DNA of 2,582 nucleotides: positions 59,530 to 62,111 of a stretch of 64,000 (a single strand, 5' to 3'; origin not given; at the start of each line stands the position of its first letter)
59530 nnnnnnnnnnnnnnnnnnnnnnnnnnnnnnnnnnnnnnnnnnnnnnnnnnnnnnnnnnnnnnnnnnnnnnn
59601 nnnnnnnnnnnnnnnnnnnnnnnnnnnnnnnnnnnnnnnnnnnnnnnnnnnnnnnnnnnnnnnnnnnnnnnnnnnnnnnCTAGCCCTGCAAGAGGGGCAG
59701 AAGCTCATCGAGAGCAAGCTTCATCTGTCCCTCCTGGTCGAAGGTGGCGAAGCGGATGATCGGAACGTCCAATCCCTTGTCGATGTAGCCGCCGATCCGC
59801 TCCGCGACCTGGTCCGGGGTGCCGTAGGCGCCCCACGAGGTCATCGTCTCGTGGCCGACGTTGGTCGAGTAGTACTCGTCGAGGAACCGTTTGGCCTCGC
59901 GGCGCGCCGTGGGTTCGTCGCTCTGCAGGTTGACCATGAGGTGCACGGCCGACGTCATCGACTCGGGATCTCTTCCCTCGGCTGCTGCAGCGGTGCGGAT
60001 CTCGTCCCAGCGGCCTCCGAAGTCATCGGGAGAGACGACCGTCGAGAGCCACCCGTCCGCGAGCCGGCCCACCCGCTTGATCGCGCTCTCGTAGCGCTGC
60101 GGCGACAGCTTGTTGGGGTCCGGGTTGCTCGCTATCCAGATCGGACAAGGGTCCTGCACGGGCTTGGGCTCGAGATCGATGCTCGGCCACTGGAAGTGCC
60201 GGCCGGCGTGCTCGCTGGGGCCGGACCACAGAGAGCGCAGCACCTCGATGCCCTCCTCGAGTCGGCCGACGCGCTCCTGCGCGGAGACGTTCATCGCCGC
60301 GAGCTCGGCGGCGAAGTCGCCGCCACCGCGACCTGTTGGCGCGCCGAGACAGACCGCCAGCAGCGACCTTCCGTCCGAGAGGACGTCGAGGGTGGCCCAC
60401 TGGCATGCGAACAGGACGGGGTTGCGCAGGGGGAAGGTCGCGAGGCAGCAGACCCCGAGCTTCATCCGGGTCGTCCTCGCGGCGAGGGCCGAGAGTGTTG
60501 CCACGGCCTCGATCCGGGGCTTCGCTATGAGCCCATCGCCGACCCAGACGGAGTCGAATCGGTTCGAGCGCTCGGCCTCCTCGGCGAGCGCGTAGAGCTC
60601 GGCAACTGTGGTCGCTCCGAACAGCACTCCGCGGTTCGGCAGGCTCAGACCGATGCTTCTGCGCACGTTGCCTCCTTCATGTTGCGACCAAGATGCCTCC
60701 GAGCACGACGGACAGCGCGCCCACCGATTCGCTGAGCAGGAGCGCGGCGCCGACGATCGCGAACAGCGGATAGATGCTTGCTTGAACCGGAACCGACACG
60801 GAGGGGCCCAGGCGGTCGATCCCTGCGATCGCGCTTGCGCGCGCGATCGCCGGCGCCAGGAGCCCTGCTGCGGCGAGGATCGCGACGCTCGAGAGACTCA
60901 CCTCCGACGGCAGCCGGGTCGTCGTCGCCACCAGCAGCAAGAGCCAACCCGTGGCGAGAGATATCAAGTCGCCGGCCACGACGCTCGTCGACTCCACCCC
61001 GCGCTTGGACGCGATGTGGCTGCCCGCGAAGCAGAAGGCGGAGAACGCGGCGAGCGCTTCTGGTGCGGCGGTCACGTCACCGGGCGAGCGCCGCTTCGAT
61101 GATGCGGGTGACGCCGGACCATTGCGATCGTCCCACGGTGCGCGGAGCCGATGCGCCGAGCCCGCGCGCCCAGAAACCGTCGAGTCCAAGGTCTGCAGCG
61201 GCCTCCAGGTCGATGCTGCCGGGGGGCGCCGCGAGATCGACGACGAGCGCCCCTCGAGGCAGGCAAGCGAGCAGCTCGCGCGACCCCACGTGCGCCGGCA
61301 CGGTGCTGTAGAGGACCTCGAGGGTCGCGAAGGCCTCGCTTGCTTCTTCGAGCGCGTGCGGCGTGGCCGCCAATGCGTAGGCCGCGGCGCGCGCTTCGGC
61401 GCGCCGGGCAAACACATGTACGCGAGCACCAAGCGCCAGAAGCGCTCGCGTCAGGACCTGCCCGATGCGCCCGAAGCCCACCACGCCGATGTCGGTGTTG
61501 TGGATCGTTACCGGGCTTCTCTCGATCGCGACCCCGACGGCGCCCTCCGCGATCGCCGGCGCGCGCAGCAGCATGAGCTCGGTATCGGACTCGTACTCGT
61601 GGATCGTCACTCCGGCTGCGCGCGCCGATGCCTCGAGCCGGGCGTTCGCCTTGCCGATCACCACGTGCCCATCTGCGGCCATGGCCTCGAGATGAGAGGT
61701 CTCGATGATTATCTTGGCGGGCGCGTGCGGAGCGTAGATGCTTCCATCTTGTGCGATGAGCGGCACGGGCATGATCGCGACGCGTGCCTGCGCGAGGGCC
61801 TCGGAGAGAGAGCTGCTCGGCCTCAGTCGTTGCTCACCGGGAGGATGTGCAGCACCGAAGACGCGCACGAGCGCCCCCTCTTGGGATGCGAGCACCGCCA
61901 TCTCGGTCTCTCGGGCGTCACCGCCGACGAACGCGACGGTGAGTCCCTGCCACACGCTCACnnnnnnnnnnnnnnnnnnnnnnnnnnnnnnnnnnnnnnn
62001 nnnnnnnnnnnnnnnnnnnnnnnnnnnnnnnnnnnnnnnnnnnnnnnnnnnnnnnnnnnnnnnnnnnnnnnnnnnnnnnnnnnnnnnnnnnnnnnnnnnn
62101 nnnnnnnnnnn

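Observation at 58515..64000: Convergent six-gene coupled operon: MLE-type enolase enzyme, opine dehydrogenase, DpaA-like dehydrogenase, half-EamA, LLM oxidoreductase, M20 hydrolase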

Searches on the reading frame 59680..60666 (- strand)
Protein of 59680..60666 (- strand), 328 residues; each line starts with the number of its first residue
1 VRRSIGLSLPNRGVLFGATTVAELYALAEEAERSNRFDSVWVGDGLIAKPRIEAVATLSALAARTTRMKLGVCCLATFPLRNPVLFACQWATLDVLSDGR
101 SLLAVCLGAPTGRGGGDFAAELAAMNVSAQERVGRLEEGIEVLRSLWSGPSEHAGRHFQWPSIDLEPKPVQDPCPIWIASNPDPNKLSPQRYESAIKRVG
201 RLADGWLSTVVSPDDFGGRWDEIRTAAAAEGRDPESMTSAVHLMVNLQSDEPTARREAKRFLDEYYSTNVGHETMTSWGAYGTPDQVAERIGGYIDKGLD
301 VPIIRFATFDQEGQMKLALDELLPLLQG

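Call 7: search_protein_families(library=pfam, proteins=[window:59680-60666:-], max_evalue=0.01)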
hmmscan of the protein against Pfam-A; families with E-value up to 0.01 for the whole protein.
window:59680-60666:- (328 aa): 1 family
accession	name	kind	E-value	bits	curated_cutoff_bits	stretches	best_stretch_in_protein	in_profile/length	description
PF00296.26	Bac_luciferase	-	4.6e-43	148.2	27.9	1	20-298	21-311/314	Luciferase-like monooxygenase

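Call 8: search_protein_families(library=ncbifam, proteins=[window:59680-60666:-], max_evalue=0.01)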
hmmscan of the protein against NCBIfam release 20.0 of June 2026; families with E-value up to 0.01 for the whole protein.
window:59680-60666:- (328 aa): 26 families (the best 25 are shown)
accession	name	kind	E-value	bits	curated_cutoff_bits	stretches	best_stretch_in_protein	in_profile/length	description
TIGR03619.1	F420_Rv2161c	subfamily_domain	2.6e-38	132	166.9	1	43-256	35-230/247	TIGR03619 family F420-dependent LLM class oxidoreductase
TIGR03854.1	F420_MSMEG_3544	hypoth_equivalog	6.4e-29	101.2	295.6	1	13-324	3-287/290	TIGR03854 family LLM class F420-dependent oxidoreductase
NF002619.0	PRK02271.1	equivalog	5.6e-25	88.3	276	1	20-259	12-227/329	5,10-methylenetetrahydromethanopterin reductase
TIGR03560.1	F420_Rv1855c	subfamily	2.9e-23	82.8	231.4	1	20-241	11-226/227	TIGR03560 family F420-dependent LLM class oxidoreductase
TIGR03571.1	lucif_BA3436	subfamily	2.8e-20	72.8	303.9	1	4-250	12-244/304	TIGR03571 family LLM class oxidoreductase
TIGR03555.1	F420_mer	equivalog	5.3e-18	65.5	348.7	1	26-260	16-227/325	5,10-methylenetetrahydromethanopterin reductase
TIGR04020.1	seco_metab_LLM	subfamily_domain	9.3e-17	61.2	244.45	1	57-282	56-268/341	MupA/Atu3671 family FMN-dependent luciferase-like monooxygenase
TIGR03621.1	F420_MSMEG_2516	subfamily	2.4e-16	59.7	213.15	1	19-291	11-265/295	TIGR03621 family F420-dependent LLM class oxidoreductase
TIGR04024.1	F420_NP1902A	hypoth_equivalog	2.4e-16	59.4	345.4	1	20-262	13-232/330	TIGR04024 family LLM class F420-dependent oxidoreductase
TIGR04021.1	LLM_DMSO2_sfnG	equivalog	2.2e-14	53.6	382.95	1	48-240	57-234/350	dimethylsulfone monooxygenase SfnG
TIGR03559.1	F420_Rv3520c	subfamily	1.3e-13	50.8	335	1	27-263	18-244/325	LLM class F420-dependent oxidoreductase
TIGR03857.1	F420_MSMEG_2249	hypoth_equivalog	1.2e-11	44.4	218.4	1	21-256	13-227/329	TIGR03857 family LLM class F420-dependent oxidoreductase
TIGR03554.1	F420_G6P_DH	equivalog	1.2e-11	44.2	420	1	54-180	52-174/331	glucose-6-phosphate dehydrogenase (coenzyme-F420)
TIGR04465.1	ArgArg_F420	equivalog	1.8e-11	43.8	470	1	22-249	60-274/364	F420-dependent hydroxymycolic acid dehydrogenase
TIGR03860.1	FMN_nitrolo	subfamily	2.3e-11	43.1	279.7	1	49-149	68-162/422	NtaA/DmoA family FMN-dependent monooxygenase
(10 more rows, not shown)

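Call 9: find_encoding_contigs(protein=window:59680-60666:-, flank=10000, max_places=6)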
Protein window:59680-60666:- (328 aa): no gene with exactly this product is on record in the collection.

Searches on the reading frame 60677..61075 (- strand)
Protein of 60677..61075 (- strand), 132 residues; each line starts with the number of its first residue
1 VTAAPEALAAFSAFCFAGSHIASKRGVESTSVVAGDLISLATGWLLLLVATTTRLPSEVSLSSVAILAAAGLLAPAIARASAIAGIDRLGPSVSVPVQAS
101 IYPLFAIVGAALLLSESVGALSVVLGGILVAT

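Call 7: search_protein_families(library=pfam, proteins=[window:60677-61075:-], max_evalue=0.01)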
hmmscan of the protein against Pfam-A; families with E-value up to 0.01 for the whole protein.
window:60677-61075:- (132 aa): 1 family
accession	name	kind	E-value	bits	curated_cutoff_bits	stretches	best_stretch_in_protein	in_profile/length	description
PF00892.27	EamA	-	3.2e-07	31.1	28.2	1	8-130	6-127/135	EamA-like transporter family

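Call 8: search_protein_families(library=ncbifam, proteins=[window:60677-61075:-], max_evalue=0.01)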
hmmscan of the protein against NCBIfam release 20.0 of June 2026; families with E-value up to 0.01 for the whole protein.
window:60677-61075:- (132 aa): 0 families

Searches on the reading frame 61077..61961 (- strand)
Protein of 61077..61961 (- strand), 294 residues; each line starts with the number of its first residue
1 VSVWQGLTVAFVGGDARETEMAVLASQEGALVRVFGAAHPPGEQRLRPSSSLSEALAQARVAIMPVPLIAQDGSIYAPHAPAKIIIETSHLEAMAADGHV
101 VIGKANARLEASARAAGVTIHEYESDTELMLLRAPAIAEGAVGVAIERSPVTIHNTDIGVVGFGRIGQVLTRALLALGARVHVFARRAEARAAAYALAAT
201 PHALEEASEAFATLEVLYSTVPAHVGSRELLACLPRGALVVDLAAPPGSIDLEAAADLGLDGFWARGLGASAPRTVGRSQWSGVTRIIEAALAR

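Call 7: search_protein_families(library=pfam, proteins=[window:61077-61961:-], max_evalue=0.01)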
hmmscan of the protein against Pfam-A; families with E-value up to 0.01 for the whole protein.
window:61077-61961:- (294 aa): 7 families
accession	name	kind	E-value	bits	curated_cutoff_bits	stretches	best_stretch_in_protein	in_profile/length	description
PF16924.11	DpaA_N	-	6e-21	75.2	29.2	1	9-123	2-115/116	Dipicolinate synthase subunit A N-terminal domain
PF02826.25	2-Hacid_dh_C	-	2.7e-08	33.8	25.1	1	150-231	31-114/178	D-isomer specific 2-hydroxyacid dehydrogenase, NAD binding domain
PF03807.23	F420_oxidored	-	1.1e-07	32.7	21.6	1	158-246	2-94/94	NADP oxidoreductase coenzyme F420-dependent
PF03446.21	NAD_binding_2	-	4.8e-06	27.1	21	1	157-240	1-89/161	NAD binding domain of 6-phosphogluconate dehydrogenase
PF01488.26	Shikimate_DH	-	0.00097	19.7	24.3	1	153-246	10-114/138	Shikimate / quinate 5-dehydrogenase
PF13241.12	NAD_binding_7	-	0.0063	17.5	22.1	0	153-194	5-47/104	Putative NAD(P)-binding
PF03435.24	Sacchrp_dh_NADP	-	0.0072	17.1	25.1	0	158-245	1-100/129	Saccharopine dehydrogenase NADP binding domain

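Call 8: search_protein_families(library=ncbifam, proteins=[window:61077-61961:-], max_evalue=0.01)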
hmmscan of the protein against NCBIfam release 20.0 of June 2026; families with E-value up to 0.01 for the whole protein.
window:61077-61961:- (294 aa): 16 families
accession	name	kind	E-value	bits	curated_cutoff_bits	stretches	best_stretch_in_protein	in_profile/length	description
NF006162.0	PRK08306.1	equivalog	2.6e-57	194.4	261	1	5-290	3-290/297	dipicolinate synthase subunit DpsA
TIGR02853.1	spore_dpaA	equivalog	1.3e-49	169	319.65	1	7-278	2-275/287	dipicolinic acid synthetase subunit A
NF007161.0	PRK09599.1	subfamily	1.1e-05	24.8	271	1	157-239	2-89/302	NADP-dependent phosphogluconate dehydrogenase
NF041369.1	Dhydh_Halo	equivalog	2.4e-05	23.7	400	1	149-244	126-222/305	D-2-hydroxyacid dehydrogenase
NF000004.1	vanH-D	exception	0.00046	19.4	550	1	154-244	146-231/323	D-lactate dehydrogenase VanH-D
TIGR02822.1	adh_fam_2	subfamily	0.00097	18.3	283.5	1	135-201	146-212/329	zinc-binding alcohol dehydrogenase family protein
NF005694.0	PRK07502.1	equivalog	0.0018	17.6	409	1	154-244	5-100/310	prephenate/arogenate dehydrogenase family protein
NF005650.0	PRK07417.1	equivalog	0.003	16.9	290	1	157-244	3-92/281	prephenate/arogenate dehydrogenase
NF000492.1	vanH_gen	exception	0.0035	16.4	540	1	154-244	140-225/312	D-lactate dehydrogenase VanH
NF005387.0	PRK06932.1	equivalog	0.0048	15.9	492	0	153-192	145-183/314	2-hydroxyacid dehydrogenase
NF006802.0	PRK09310.1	equivalog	0.0049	15.7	598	1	146-231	323-408/477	bifunctional 3-dehydroquinate dehydratase/shikimate dehydrogenase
NF009714.1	PRK13243.1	equivalog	0.0052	16.1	455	1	153-242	148-238/332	glyoxylate reductase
NF002973.0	PRK03659.1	equivalog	0.0057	15.3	804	1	154-187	399-432/602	glutathione-regulated potassium-efflux system protein KefB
NF004676.0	PRK06019.1-2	equivalog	0.0074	15.3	387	0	155-203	10-58/363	5-(carboxyamino)imidazole ribonucleotide synthase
TIGR00872.1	gnd_rel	equivalog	0.0077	15.5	297.2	0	158-242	3-91/299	phosphogluconate dehydrogenase (NAD(+)-dependent, decarboxylating)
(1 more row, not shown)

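Call 25: search_solved_structures(query=window:61077-61961:-, max_evalue=0.001)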
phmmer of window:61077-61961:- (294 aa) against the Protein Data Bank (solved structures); distinct sequences matched with E-value up to 0.001: 7.
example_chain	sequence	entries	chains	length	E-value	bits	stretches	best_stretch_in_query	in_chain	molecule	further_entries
2rir_A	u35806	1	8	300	5.5e-27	98.3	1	5-282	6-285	Dipicolinate synthase, A chain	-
3d4o_A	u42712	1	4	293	2.1e-23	86.5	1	6-279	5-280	Dipicolinate synthase subunit A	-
3two_A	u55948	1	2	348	2.9e-07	33.6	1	147-247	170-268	Mannitol dehydrogenase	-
2cuk_A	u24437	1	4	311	7.2e-05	25.7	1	154-274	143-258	glycerate dehydrogenase/glyoxylate reductase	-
6bii_A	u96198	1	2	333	0.00016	24.6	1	153-254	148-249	Glyoxylate reductase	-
5u5g_A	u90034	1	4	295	0.0002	24.3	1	155-254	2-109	6-phosphogluconate dehydrogenase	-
5aov_A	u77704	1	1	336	0.00028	23.8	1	154-269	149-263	GLYOXYLATE REDUCTASE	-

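Call 75: find_homologous_proteins(query=window:61077-61961:-, max_evalue=1e-10)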
Query window:61077-61961:- (294 aa): 390 proteins with E <= 1e-10 among 8000 candidates; the best 120 are listed.
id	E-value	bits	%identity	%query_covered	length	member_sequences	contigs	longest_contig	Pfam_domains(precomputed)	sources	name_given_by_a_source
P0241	7.3e-178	608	100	100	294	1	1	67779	PF16924.12,PF03446.22,PF02826.26,PF03807.24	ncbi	ncbi:MAG: dipicolinate synthase subunit DpsA [Actinomycetota bacterium]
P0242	1.2e-105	371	64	99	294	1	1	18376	PF16924.12,PF02826.26,PF03807.24,PF01488.27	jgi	jgi:dipicolinate synthase subunit A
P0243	1.1e-104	368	62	99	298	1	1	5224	PF16924.12,PF02826.26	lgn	-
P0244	2.0e-104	367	65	99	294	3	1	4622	PF16924.12,PF02826.26,PF03807.24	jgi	jgi:dipicolinate synthase subunit A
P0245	4.1e-103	363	62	99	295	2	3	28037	PF16924.12,PF02826.26,PF03807.24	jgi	jgi:dipicolinate synthase subunit A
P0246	7.9e-102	358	60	100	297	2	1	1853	PF16924.12,PF02826.26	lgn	-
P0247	2.7e-101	357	61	98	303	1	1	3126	PF16924.12,PF02826.26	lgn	-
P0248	7.8e-101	355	61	100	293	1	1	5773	PF16924.12,PF02826.26,PF03807.24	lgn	-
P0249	1.2e-100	355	61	99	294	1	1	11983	PF16924.12,PF02826.26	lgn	-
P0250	2.3e-100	354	59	98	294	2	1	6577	PF16924.12,PF02826.26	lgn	-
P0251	4.7e-100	353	59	100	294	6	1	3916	PF16924.12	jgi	jgi:dipicolinate synthase subunit A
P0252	6.9e-100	352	60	99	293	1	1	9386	PF16924.12,PF02826.26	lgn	-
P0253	8.3e-100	352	60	100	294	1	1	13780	PF16924.12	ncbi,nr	ncbi:MAG: serine carboxypeptidase [Actinomycetota bacterium]|nr:serine carboxypeptidase [Actinomycet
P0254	1.8e-99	351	59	99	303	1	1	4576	PF16924.12,PF02826.26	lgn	-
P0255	2.1e-99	351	60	100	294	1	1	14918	PF16924.12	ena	-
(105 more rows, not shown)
